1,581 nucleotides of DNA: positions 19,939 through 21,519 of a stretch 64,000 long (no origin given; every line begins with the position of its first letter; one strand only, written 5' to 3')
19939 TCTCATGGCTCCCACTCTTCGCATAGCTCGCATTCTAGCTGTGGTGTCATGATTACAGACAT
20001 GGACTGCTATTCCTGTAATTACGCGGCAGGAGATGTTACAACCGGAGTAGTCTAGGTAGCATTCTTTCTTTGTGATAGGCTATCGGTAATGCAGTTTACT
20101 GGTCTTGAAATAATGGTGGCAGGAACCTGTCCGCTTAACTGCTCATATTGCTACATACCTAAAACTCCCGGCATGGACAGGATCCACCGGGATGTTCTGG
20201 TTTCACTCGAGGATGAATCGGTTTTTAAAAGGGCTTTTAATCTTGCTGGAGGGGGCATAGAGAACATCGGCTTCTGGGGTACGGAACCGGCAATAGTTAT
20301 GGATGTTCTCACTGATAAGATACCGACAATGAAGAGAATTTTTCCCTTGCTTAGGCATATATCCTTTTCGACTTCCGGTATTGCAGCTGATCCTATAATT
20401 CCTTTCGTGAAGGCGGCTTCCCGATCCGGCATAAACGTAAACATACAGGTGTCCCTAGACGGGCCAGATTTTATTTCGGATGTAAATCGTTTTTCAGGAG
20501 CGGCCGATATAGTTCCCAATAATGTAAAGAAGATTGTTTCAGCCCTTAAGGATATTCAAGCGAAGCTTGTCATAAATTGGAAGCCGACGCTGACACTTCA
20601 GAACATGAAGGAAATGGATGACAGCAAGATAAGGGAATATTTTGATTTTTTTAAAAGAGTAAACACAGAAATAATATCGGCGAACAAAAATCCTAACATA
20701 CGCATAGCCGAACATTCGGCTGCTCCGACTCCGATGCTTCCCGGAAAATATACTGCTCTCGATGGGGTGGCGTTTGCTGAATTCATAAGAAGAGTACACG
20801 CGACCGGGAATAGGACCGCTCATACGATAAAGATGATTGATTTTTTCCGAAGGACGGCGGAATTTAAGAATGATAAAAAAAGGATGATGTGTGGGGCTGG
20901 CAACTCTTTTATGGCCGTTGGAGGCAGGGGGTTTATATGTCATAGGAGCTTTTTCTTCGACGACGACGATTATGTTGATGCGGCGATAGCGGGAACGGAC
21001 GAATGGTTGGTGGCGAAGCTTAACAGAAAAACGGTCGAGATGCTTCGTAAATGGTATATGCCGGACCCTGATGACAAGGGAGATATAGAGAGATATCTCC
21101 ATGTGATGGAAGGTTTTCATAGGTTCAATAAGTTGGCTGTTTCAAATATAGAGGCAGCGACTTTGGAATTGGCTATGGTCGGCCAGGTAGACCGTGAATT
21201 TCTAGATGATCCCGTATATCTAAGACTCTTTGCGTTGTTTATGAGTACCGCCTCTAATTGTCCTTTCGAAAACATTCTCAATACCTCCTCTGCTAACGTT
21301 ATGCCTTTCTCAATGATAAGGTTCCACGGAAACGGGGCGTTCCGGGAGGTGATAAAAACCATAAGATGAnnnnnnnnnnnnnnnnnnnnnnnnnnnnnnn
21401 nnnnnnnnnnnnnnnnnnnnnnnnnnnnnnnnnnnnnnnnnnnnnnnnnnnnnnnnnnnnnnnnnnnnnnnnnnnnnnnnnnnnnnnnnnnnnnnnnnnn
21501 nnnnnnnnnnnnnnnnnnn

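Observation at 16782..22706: Expanded His-Xaa-Ser (Hxs-type) system: HxsA-like repeat protein with three radical SAM enzymes and two HxsD-like small ORFs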

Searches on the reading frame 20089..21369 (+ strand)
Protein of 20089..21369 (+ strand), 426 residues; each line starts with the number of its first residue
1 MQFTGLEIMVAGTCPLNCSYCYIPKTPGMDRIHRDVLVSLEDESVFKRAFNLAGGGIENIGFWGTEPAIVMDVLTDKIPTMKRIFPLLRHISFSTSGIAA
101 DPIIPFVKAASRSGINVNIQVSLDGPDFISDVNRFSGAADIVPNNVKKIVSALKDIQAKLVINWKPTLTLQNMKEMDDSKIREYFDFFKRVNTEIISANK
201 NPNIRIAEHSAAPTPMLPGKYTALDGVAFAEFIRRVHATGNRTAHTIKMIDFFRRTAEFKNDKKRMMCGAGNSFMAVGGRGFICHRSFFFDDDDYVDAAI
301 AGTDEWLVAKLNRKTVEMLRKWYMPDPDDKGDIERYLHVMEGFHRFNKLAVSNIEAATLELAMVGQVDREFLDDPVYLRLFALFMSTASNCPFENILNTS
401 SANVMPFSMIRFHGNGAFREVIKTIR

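Call 3: search_protein_families(library=ncbifam, proteins=[window:20089-21369:+], max_evalue=0.01)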
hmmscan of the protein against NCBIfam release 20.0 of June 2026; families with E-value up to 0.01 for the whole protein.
window:20089-21369:+ (426 aa): 22 families
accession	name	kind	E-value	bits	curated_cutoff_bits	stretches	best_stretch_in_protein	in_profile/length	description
NF047865.1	rSAM_PapB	equivalog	6.1e-12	45.4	340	1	4-287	3-268/330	PapB family radical SAM/SPASM ranthipeptide maturase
NF041707.1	rSAM_YhhB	equivalog_domain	1.1e-07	31.2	445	1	8-192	6-186/369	cyclophane-forming radical SAM/SPASM peptide maturase YhhB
TIGR04068.1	rSAM_ocin_clost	equivalog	1.7e-07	30.5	500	1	7-206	87-283/462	Cys-rich peptide radical SAM maturase CcpM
TIGR04064.1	rSAM_nif11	equivalog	3.2e-07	29.4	518.7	1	4-295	78-361/459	nif11-like peptide radical SAM maturase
NF001199.0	PRK00164.2-1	equivalog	6.9e-07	28.7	231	1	4-191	12-178/308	GTP 3',8-cyclase MoaA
TIGR04163.1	rSAM_cobopep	equivalog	1.5e-06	27.3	375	1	12-200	72-247/428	peptide-modifying radical SAM enzyme CbpB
TIGR02666.1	moaA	equivalog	2.2e-06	26.9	284.05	1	4-149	10-150/336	GTP 3',8-cyclase MoaA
TIGR03906.1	quino_hemo_SAM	equivalog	7.4e-06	24.9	453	1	8-152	98-244/467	quinohemoprotein amine dehydrogenase maturation protein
TIGR04261.1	rSAM_GlyRichRpt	subfamily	1.1e-05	24.6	310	1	12-221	5-206/363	cyclophane-forming radical SAM/SPASM peptide maturase GrrM/OscB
TIGR03978.1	rSAM_paired_1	equivalog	4.1e-05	22.5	370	1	2-156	80-230/466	His-Xaa-Ser system radical SAM maturase HxsB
NF035951.1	rSAM_RumMC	equivalog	4.3e-05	22.4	720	1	10-156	118-266/510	RumMC family radical SAM sactipeptide maturase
TIGR02668.1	moaA_archaeal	equivalog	7.7e-05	21.8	325.25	1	4-162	10-157/303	GTP 3',8-cyclase MoaA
TIGR03974.1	rSAM_six_Cys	equivalog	8.1e-05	21.7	425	1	7-296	100-375/451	thioether cross-link-forming SCIFF peptide maturase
NF038170.1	lachnocin_rSAM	equivalog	9.8e-05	21.4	550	1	8-159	80-229/440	lachnocin radical SAM maturase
TIGR04334.1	rSAM_Clo7bot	equivalog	0.0002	20.1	600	1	6-163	92-248/440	radical SAM/SPASM domain Clo7bot peptide maturase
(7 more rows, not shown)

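Call 4: search_protein_families(library=pfam, proteins=[window:20089-21369:+], max_evalue=0.01)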
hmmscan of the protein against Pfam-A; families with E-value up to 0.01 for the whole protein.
window:20089-21369:+ (426 aa): 1 family
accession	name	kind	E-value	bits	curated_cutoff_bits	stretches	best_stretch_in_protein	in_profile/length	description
PF04055.27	Radical_SAM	-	5.9e-09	36.8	29.5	1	11-156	4-139/166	Radical SAM superfamily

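Call 16: search_protein_families(library=padloc, proteins=[window:20089-21369:+], max_evalue=0.001)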
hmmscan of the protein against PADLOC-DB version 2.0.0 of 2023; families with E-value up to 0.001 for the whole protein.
window:20089-21369:+ (426 aa): 1 family
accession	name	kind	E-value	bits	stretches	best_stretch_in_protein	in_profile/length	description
PDLC02903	pVip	-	0.00068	17.2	1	10-80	6-64/257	Viperins not associated with kinases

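Call 17: find_homologous_proteins(query=window:20089-21369:+, max_evalue=0.001)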
Query window:20089-21369:+ (426 aa): 132 proteins with E <= 0.001 among 5761 candidates; the best 120 are listed.
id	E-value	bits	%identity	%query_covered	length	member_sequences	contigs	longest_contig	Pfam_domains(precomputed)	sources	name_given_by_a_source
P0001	1.5e-289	977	100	100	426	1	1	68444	PF04055.28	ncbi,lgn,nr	ncbi:MAG: hypothetical protein PHG66_03065 [Candidatus Colwellbacteria bacterium]|nr:hypothetical pr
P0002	8.6e-111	389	40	100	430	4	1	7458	-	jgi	jgi:sulfatase maturation enzyme AslB (radical SAM superfamily)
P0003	3.7e-110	387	40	100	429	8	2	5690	PF04055.28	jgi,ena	-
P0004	3.3e-109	383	40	100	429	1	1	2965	PF04055.28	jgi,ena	jgi:sulfatase maturation enzyme AslB (radical SAM superfamily)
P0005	8.4e-109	382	39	100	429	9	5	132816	-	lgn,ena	-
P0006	3.4e-108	380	40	100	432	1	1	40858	-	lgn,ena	-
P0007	7.8e-108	379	39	100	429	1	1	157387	PF04055.28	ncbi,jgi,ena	ncbi:MAG: radical SAM protein [Parcubacteria group bacterium]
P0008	1.3e-107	378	40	100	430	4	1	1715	-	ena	-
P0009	1.3e-106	375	40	100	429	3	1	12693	-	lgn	-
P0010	4.1e-106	373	41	100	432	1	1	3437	-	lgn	-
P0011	6.7e-106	373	40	98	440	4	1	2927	PF04055.28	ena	-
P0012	1.3e-105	372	40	100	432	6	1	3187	PF04055.28,PF13353.12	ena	-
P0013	4.2e-104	367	39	100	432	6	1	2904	PF04055.28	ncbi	ncbi:hypothetical protein ES703_75751 [subsurface metagenome]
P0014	1.3e-103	365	40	98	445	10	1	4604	PF04055.28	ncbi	ncbi:hypothetical protein ES703_44838 [subsurface metagenome]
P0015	1.6e-103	365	41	98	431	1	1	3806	-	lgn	-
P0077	9.8e-77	276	38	99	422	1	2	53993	PF04055.28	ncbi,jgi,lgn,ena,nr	ncbi:MAG: hypothetical protein DRJ38_00115 [Thermoprotei archaeon]|nr:MAG: hypothetical protein DRJ3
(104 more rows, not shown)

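Call 18: find_encoding_contigs(protein=P0007, flank=10000, max_places=2)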
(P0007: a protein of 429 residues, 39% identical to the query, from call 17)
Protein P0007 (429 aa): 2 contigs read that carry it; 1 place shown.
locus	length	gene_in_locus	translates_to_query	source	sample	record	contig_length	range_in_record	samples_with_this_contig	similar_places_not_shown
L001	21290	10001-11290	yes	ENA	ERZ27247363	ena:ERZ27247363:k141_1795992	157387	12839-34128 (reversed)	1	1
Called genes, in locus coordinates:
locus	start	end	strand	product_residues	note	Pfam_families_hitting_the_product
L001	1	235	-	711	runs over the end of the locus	PF00133:tRNA-synt_1, PF09334:tRNA-synt_1g, PF08264:Anticodon_1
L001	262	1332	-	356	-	PF00814:TsaD, PF22521:HypF_C_2 (weak)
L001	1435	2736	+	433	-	PF00266:Aminotran_5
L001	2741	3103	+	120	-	PF01592:NifU_N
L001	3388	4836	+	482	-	PF13632:Glyco_trans_2_3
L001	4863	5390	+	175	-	PF13473:Cupredoxin_1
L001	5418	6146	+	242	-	-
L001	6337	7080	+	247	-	PF00902:TatC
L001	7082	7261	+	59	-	PF02416:TatA_B_E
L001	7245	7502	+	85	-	-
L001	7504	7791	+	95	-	-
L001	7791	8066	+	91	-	-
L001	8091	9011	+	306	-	-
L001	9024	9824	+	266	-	-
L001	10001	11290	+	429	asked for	PF04055:Radical_SAM (weak)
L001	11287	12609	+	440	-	-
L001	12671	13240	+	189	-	-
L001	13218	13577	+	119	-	-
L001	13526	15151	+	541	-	PF01558:POR, PF01855:POR_N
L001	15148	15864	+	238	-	PF02775:TPP_enzyme_C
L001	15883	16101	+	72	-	PF13459:Fer4_15, PF13370:Fer4_13 (weak)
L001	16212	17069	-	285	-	-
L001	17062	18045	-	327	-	PF01136:Peptidase_U32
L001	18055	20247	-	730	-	PF17191:RecG_wedge, PF00270:DEAD, PF04851:ResIII, PF22590:Cas3-like_C_2 (faint), PF00271:Helicase_C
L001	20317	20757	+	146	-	-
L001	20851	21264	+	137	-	-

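Call 19: find_encoding_contigs(protein=P0077, flank=10000, max_places=2)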
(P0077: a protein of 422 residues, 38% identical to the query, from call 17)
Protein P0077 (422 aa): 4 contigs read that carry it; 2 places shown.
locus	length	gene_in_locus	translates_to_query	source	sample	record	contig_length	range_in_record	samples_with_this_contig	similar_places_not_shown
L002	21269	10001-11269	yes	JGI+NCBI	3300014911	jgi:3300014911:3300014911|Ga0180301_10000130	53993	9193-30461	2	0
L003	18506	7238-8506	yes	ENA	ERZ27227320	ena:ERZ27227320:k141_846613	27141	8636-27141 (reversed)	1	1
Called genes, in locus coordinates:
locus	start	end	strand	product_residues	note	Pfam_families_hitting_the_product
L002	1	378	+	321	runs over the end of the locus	PF18906:Phage_tube_2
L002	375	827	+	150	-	-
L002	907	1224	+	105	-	-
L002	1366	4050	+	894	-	-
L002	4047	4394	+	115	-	-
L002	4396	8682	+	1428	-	PF25833:Fn3_SaeA_3rd (faint), PF00041:fn3 (faint)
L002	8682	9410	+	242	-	-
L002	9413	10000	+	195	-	-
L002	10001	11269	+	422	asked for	PF04055:Radical_SAM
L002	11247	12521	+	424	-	PF04055:Radical_SAM (faint)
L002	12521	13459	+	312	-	PF00534:Glycos_transf_1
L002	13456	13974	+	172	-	-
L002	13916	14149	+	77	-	-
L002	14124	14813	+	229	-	-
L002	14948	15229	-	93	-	-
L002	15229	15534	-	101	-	-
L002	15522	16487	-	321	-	-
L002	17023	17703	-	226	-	PF02732:ERCC4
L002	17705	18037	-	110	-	-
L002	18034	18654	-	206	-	PF06508:QueC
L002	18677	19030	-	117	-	-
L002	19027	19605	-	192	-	PF01227:GTP_cyclohydroI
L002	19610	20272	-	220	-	PF13353:Fer4_12, PF04055:Radical_SAM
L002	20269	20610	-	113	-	PF01242:PTPS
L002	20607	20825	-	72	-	-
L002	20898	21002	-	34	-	-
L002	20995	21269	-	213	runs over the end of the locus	PF12705:PDDEXK_1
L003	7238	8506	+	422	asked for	PF04055:Radical_SAM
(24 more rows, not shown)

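Call 23: find_related_loci(query=A1, collection=genome_contigs, flank=10000)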
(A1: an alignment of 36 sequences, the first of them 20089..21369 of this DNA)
Query A1 (426 aa) in genome_contigs; peptide patterns used: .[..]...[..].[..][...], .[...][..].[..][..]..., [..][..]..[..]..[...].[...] (x = any residue, [..] = any of these).
55 stretches matched a pattern; 21 encode a relative of the query (tblastn E <= 1e-3); 21 distinct loci.
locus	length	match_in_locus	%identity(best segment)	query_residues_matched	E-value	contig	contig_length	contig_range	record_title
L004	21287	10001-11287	39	1-425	1e-117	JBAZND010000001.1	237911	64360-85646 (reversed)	MAG: Parcubacteria group bacterium isolate SO_2017_LW4_59 scaffold_146_c1_LW137-91_2017, whole genome shotgun sequence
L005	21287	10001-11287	39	1-425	1e-115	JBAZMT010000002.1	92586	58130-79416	MAG: Parcubacteria group bacterium isolate SO_2017_LW4_5 scaffold_319_c2_LW137-91_2017, whole genome shotgun sequence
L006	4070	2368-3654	40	1-425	2e-112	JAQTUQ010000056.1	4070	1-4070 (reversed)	MAG: Dehalococcoidales bacterium isolate STB_68 NODE_77764_length_4070_cov_5.617550_Sandtown_B, whole genome shotgun seq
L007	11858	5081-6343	39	7-422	2e-110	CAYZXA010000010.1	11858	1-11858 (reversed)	MAG TPA_asm: uncultured Candidatus Saccharibacteria bacterium isolate SRP178699_co2_33 genome assembly, contig: NODE_504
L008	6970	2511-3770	39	7-422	8e-110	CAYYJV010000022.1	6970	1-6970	MAG TPA_asm: uncultured Candidatus Saccharibacteria bacterium isolate binchicken_co184_129 genome assembly, contig: NODE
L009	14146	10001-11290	39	2-425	9e-106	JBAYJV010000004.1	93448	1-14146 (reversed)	MAG: Candidatus Paceibacterota bacterium isolate SO_2016_GW1_64 scaffold00541_OW334_2016, whole genome shotgun sequence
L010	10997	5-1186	39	35-424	3e-101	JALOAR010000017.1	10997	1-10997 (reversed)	MAG: Candidatus Colwellbacteria bacterium isolate SO_2017_LW2 bin 35 scaffold_12949_c1_LW138R_2017, whole genome shotgun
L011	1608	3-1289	36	5-426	3e-103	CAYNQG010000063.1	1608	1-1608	MAG TPA_asm: uncultured Candidatus Saccharibacteria bacterium isolate binchicken_co32_345 genome assembly, contig: NODE_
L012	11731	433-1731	37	3-426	4e-91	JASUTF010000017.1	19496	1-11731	MAG: Candidatus Iainarchaeum archaeon isolate DJKA99_ANT-F21_bin.46 scaffold_859, whole genome shotgun sequence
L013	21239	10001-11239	38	5-426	1e-84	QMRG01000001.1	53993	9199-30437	MAG: Thermoprotei archaeon isolate B69_G16 B69_Guay16_scaffold_00130, whole genome shotgun sequence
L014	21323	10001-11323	33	7-423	2e-77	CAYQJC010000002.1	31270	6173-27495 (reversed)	MAG TPA_asm: uncultured Candidatus Saccharibacteria bacterium isolate binchicken_co6_497 genome assembly, contig: NODE_1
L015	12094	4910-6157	33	7-425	1e-74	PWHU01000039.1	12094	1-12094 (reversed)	MAG: Thermoplasmata archaeon isolate T1Sed10_113R1 T1-Sed10-C5654, whole genome shotgun sequence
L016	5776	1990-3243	31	7-425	4e-74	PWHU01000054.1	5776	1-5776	MAG: Thermoplasmata archaeon isolate T1Sed10_113R1 T1-Sed10-C18109, whole genome shotgun sequence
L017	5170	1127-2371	32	7-425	2e-72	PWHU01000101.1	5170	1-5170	MAG: Thermoplasmata archaeon isolate T1Sed10_113R1 T1-Sed10-C21343, whole genome shotgun sequence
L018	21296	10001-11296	32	5-425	4e-76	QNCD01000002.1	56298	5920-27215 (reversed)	MAG: Candidatus Omnitrophota bacterium isolate B70_G16 B70_Guay16_scaffold_00112, whole genome shotgun sequence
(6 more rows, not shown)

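Call 27: search_protein_families(library=pfam, proteins=[L001:8091-9011:+, L001:9024-9824:+, L002:9413-10000:+, L014:8631-9485:+, L014:15639-16787:+, L014:19128-20546:+], max_evalue=0.1)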
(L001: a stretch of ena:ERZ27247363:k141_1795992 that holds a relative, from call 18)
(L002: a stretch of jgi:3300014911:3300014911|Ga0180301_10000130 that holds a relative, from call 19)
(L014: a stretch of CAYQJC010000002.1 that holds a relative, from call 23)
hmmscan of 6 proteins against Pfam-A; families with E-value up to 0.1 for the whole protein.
L001:8091-9011:+ (306 aa): 2 families
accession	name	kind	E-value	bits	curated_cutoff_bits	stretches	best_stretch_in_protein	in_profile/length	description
PF18364.6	Molybdopterin_N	-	0.0021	18.4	26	0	184-194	2-12/41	Molybdopterin oxidoreductase N-terminal domain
PF21182.2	FOG1-like_PR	-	0.037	14.4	27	0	262-289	14-41/97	Zinc finger protein ZFPM1-like, PR domain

L001:9024-9824:+ (266 aa): 0 families

L002:9413-10000:+ (195 aa): 0 families

L014:8631-9485:+ (284 aa): 1 family
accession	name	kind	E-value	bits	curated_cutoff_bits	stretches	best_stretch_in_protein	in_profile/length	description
PF10694.14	DUF2500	-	0.093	13.7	33.5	0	17-63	2-49/102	Protein of unknown function (DUF2500)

L014:15639-16787:+ (382 aa): 2 families
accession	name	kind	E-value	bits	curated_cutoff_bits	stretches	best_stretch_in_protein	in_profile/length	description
PF01478.23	Peptidase_A24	-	4.4e-05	24.3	26.5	1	12-126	4-89/104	Type IV leader peptidase family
PF20781.2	TssR_C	-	0.02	15.5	25.7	1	260-320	60-119/141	TssR C-terminal domain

L014:19128-20546:+ (472 aa): 2 families
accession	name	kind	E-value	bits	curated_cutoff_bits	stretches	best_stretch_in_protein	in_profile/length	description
PF04055.27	Radical_SAM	-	6.4e-19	69.2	29.5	1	19-176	2-165/166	Radical SAM superfamily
PF13353.11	Fer4_12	-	0.00073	20.3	22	1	23-141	14-135/137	4Fe-4S single cluster domain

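Call 28: search_protein_families(library=phrogs, proteins=[window:20089-21369:+, L001:8091-9011:+, L001:9024-9824:+, L002:9413-10000:+, L002:8682-9410:+], max_evalue=0.01)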
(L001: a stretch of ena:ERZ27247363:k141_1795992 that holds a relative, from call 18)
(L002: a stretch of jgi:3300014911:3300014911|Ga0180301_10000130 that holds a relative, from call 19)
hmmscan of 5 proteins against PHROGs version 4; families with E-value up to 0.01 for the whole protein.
window:20089-21369:+ (426 aa): 1 family
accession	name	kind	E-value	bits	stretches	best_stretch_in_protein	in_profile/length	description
phrog_1802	-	other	3.3e-06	27.3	1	7-185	47-224/556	radical SAM domain-containing protein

L001:8091-9011:+ (306 aa): 0 families

L001:9024-9824:+ (266 aa): 0 families

L002:9413-10000:+ (195 aa): 0 families

L002:8682-9410:+ (242 aa): 1 family
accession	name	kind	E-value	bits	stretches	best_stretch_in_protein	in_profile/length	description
phrog_25353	-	unknown function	0.0052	18.2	1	15-33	21-39/74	-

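Call 38: search_protein_families(library=ncbifam, proteins=[L014:18225-19115:+], max_evalue=1e-20)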
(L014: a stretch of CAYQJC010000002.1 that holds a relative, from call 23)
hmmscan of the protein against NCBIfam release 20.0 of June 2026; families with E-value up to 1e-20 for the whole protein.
L014:18225-19115:+ (296 aa): 7 families
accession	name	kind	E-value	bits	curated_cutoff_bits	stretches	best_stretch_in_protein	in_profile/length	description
NF038332.1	rSAM_rare_HxsC4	exception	1.7e-54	185.2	500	1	2-232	14-250/335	radical SAM protein HxsC4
TIGR03977.1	rSAM_pair_HxsC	equivalog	2.6e-31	108.6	267.9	1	11-240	34-267/292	His-Xaa-Ser system radical SAM maturase HxsC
TIGR04545.1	rSAM_ahbD_hemeb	equivalog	9.7e-28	97.6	500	1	8-193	6-190/339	heme b synthase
TIGR04053.2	TIGR04053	equivalog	2.2e-24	86.4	395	1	11-187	17-195/366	TIGR04053 family radical SAM/SPASM domain-containing protein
TIGR04054.1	rSAM_NirJ1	equivalog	5e-23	81.3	650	0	11-184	45-216/387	putative heme d1 biosynthesis radical SAM protein NirJ1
TIGR04055.1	rSAM_NirJ2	equivalog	1.2e-21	77.6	500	1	11-189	9-185/326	putative heme d1 biosynthesis radical SAM protein NirJ2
TIGR04051.1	rSAM_NirJ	equivalog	4.9e-21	75.1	515.45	0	12-187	12-185/354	heme d1 biosynthesis radical SAM protein NirJ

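Call 42: search_solved_structures(query=window:20089-21369:+, max_evalue=0.01)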
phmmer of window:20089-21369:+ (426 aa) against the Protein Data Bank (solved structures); distinct sequences matched with E-value up to 0.01: 1.
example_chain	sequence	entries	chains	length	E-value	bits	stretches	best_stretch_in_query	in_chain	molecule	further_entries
9gm3_A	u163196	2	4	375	0.00085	21.3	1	7-175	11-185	ChlB radical SAM domain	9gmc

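Call 55: find_related_loci(query=A1, collection=viral_contigs, flank=8000)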
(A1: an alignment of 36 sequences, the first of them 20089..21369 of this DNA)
Query A1 (426 aa) in viral_contigs; peptide patterns used: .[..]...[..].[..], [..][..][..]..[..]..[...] (x = any residue, [..] = any of these).
30 stretches matched a pattern; 22 encode a relative of the query (tblastn E <= 1e-3); 20 distinct loci.
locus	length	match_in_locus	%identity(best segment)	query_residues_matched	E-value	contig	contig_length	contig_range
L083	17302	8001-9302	37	1-423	1e-92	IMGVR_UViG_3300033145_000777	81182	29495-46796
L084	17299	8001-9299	34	2-426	2e-91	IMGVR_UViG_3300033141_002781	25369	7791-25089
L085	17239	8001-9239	38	5-426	2e-84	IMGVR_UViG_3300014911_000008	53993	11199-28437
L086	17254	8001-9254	35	7-426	9e-83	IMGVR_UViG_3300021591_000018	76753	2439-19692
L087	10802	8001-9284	33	7-423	3e-80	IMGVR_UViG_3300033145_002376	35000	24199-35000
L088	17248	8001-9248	34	1-426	5e-77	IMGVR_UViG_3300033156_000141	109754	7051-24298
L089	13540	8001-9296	32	2-423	8e-77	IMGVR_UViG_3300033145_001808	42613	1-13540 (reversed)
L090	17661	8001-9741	32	5-425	2e-76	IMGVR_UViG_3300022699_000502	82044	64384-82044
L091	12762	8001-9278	30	7-423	8e-71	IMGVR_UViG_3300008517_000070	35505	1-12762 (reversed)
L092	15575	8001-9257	33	5-425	1e-70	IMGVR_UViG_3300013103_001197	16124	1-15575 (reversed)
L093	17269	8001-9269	32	2-423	3e-68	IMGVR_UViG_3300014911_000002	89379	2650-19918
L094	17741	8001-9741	32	5-425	2e-76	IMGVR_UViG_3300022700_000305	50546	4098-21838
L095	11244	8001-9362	30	7-424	4e-61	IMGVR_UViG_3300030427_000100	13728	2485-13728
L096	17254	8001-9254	29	5-423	8e-57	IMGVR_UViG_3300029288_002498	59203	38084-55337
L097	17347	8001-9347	29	2-423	1e-54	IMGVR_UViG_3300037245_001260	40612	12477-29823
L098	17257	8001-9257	30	4-425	2e-65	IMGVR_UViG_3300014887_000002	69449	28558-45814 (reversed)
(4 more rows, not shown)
